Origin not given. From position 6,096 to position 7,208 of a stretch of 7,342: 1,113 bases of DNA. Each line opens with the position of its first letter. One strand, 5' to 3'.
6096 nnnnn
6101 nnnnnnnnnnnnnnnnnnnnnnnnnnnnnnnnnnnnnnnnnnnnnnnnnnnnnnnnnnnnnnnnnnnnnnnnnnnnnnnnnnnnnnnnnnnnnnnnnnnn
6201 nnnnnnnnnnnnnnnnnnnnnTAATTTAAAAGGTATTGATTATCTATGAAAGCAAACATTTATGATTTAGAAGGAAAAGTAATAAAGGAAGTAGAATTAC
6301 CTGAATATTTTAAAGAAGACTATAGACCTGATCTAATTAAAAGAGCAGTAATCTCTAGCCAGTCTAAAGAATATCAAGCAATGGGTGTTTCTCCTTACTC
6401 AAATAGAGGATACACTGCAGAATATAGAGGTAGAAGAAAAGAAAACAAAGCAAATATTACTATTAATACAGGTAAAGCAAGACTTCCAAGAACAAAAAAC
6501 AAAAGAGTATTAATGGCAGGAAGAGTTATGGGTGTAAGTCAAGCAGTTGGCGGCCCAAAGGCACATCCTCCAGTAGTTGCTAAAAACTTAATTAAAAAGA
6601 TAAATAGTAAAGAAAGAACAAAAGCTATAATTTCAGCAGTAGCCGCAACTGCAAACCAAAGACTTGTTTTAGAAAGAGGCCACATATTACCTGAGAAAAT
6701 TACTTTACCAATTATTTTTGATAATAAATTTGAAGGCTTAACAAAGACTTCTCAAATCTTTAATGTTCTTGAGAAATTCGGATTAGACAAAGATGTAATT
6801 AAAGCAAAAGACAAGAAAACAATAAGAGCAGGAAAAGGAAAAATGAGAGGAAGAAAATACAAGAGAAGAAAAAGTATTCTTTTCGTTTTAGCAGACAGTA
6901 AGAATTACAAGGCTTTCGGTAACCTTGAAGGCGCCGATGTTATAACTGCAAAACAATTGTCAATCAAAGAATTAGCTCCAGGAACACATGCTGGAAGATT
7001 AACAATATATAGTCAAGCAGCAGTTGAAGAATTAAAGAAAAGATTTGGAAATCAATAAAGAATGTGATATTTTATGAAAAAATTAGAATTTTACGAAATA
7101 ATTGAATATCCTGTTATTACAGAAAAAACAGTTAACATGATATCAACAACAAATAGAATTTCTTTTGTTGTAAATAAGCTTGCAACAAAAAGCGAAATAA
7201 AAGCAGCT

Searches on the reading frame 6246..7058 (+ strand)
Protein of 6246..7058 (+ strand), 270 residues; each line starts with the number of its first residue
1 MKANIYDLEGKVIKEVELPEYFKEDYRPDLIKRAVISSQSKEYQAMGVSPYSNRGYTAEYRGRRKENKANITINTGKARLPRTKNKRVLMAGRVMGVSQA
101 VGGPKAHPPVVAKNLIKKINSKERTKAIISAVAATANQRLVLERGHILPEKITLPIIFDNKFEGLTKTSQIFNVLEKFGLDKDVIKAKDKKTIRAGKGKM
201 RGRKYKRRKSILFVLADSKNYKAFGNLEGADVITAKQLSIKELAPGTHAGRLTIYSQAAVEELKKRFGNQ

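Call 3: search_protein_families(library=pfam, proteins=[window:6246-7058:+], max_evalue=1)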
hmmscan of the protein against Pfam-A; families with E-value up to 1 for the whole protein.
window:6246-7058:+ (270 aa): 1 family
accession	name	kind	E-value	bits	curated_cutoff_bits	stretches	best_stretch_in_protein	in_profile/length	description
PF00573.27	Ribosomal_L4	-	3.7e-29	102.2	25.8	1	16-266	1-190/190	Ribosomal protein L4/L1 family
